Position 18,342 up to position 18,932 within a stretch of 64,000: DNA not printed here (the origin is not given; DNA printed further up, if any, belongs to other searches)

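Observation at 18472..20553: Second duplicated promoter module whose 17-bp spacer is a palindrome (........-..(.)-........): operator embedded in the promoter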

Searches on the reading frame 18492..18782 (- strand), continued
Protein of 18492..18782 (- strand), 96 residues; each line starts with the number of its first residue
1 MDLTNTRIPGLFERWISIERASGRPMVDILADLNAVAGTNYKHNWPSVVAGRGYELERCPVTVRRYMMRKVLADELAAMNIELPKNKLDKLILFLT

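Call 78: fold_search(model_id=the predicted structure, library=pdb)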
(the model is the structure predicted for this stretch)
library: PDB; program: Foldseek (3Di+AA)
matches with E <= 10: 26; with E <= 0.001: 0
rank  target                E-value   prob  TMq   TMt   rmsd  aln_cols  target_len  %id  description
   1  8z9f_F                1.4e+00  0.14  0.26  0.20  10.2        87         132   18  Crystal structure of glyoxylate reductase from Acetobacter aceti in complex with NADH (released 2024-10-23)
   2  3pdu_G                3.6e+00  0.07  0.25  0.10  11.1        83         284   14  Crystal structure of gamma-hydroxybutyrate dehydrogenase from Geobacter sulfurreducens in complex with NADP+ (released 2012-01-11)
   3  6bme_A                4.0e+00  0.08  0.30  0.24  12.5        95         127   17  Crystal structure of Chlamydomonas reinhardtii THB4 (released 2017-12-20)
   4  3pdu_B                4.0e+00  0.07  0.25  0.10  11.2        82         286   15  Crystal structure of gamma-hydroxybutyrate dehydrogenase from Geobacter sulfurreducens in complex with NADP+ (released 2012-01-11)
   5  2uyy_D                4.3e+00  0.07  0.26  0.11  10.2        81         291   10  Structure of the cytokine-like nuclear factor n-pac (released 2007-07-03)
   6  2uyy_A                5.8e+00  0.06  0.26  0.11  10.2        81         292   10  Structure of the cytokine-like nuclear factor n-pac (released 2007-07-03)
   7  6jlh_A                6.1e+00  0.07  0.30  0.12  13.7        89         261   18  Structure of SCGN in complex with a Snap25 peptide (released 2020-03-11)
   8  3pdu_A                6.1e+00  0.05  0.25  0.10  11.1        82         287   15  Crystal structure of gamma-hydroxybutyrate dehydrogenase from Geobacter sulfurreducens in complex with NADP+ (released 2012-01-11)
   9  2w73_F                6.5e+00  0.04  0.23  0.15  12.3        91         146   10  High-resolution structure of the complex between calmodulin and a peptide from calcineurin A (released 2009-05-12)
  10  3iih                  6.9e+00  0.05  0.29  0.21  13.7        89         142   13  Crystal structure of mouse Bcl-xl (wt) at pH 6.0 (released 2010-04-14)
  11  3umc_B                6.9e+00  0.04  0.25  0.12  11.2        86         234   20  Crystal Structure of the L-2-Haloacid Dehalogenase PA0810 (released 2012-11-14)
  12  3cva                  7.3e+00  0.06  0.32  0.23  13.4        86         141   16  Human Bcl-xL containing a Trp to Ala mutation at position 137 (released 2009-03-24)
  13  3fwc_I                7.3e+00  0.04  0.25  0.16  13.3       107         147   16  Sac3:Sus1:Cdc31 complex (released 2009-04-14)
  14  7z2z_A                7.7e+00  0.23  0.34  0.03   1.8        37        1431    8  Structure of yeast RNA Polymerase III-DNA-Ty1 integrase complex (Pol III-DNA-IN1) at 3.1 A (released 2023-04-05)
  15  6bme_B                7.7e+00  0.04  0.27  0.22  12.3        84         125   18  Crystal structure of Chlamydomonas reinhardtii THB4 (released 2017-12-20)
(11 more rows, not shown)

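Call 79: fold_search(model_id=the predicted structure, library=viral)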
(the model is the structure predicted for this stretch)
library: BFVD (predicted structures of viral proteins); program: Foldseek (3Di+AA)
matches with E <= 10: 73; with E <= 0.001: 0
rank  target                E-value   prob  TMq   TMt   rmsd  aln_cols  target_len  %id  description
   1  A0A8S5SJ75            2.2e+00  0.14  0.34  0.14  15.2        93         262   18  Uncharacterized protein [Phage sp. ctqZP6]
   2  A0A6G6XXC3            2.2e+00  0.12  0.29  0.30  11.5        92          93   16  (no name in the UniProt tables at hand)
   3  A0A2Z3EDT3            2.3e+00  0.18  0.36  0.32  14.8        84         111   13  (no name in the UniProt tables at hand)
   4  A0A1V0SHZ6            2.5e+00  0.66  0.35  0.09   1.7        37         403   11  DNA-directed RNA polymerase [Klosneuvirus KNV1]
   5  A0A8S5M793            2.6e+00  0.13  0.31  0.27   9.7        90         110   13  Holin [Siphoviridae sp. ctrgt10]
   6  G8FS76                3.0e+00  0.12  0.26  0.30   8.7        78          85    9  Uncharacterized protein [Gordonia phage GTE7]
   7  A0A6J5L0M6            3.2e+00  0.20  0.37  0.40  12.3        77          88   13  Uncharacterized protein [uncultured Caudovirales phage]
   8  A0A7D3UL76            3.2e+00  0.16  0.30  0.34  11.2        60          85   17  (no name in the UniProt tables at hand)
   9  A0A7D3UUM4            3.2e+00  0.08  0.28  0.16  15.0        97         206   15  Uncharacterized protein [Fadolivirus FV1/VV64]
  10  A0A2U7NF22            3.2e+00  0.06  0.22  0.26  11.1        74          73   15  Uncharacterized protein [Pseudomonas phage PspYZU05]
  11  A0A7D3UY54            3.5e+00  0.12  0.34  0.31  15.6        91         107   16  (no name in the UniProt tables at hand)
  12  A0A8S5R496            3.5e+00  0.10  0.29  0.11  10.3        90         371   19  AIPR protein [Podoviridae sp. ct8nN1]
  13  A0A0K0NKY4            3.8e+00  0.06  0.21  0.23   8.7        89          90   11  Uncharacterized protein [Gordonia phage GMA3]
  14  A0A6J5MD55            4.0e+00  0.15  0.38  0.33  14.3        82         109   16  Holin_LLH, phage holin, LL-H family [uncultured Caudovirales phage]
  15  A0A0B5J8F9            4.0e+00  0.08  0.29  0.19  12.7       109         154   16  Uncharacterized protein [Pandoravirus inopinatum]
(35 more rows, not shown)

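Call 100: find_encoding_contigs(protein=P0193, flank=3000, max_places=2)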
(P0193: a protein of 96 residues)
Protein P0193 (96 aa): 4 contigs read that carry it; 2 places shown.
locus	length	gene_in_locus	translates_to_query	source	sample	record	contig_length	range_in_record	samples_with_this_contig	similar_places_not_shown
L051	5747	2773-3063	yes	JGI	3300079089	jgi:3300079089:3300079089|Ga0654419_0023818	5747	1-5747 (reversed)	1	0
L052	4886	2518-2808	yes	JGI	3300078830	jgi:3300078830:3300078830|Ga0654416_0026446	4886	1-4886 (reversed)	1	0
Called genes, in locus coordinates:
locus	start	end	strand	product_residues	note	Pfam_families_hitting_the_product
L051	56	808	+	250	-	PF12048:DUF3530 (weak)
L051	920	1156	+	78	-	PF00830:Ribosomal_L28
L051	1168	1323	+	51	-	PF00471:Ribosomal_L33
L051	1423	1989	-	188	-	PF01844:HNH, PF13395:HNH_4 (weak), PF14279:HNH_5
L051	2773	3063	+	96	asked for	-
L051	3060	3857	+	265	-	PF10127:RlaP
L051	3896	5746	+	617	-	?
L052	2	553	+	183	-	?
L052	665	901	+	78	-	PF00830:Ribosomal_L28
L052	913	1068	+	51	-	PF00471:Ribosomal_L33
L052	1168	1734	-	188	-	PF01844:HNH, PF13395:HNH_4 (weak), PF14279:HNH_5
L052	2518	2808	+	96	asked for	-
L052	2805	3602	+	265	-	PF10127:RlaP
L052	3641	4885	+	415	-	?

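Call 101: find_encoding_contigs(protein=P0201, flank=3000, max_places=2)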
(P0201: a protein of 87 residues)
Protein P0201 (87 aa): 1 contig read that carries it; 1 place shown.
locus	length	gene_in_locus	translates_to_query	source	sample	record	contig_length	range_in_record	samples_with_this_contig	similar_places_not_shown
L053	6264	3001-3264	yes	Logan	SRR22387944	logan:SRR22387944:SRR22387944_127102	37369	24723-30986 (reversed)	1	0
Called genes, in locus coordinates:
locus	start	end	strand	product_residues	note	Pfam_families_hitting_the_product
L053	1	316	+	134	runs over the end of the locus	-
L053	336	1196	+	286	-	PF04055:Radical_SAM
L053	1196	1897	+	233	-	-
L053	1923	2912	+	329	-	-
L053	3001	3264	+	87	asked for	-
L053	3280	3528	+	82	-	-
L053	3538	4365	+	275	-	PF04471:Mrr_cat, PF22722:NA-iREase1 (weak), PF01396:Zn_ribbon_Top1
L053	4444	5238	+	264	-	PF10263:SprT-like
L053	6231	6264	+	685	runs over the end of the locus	PF00176:SNF2-rel_dom, PF00271:Helicase_C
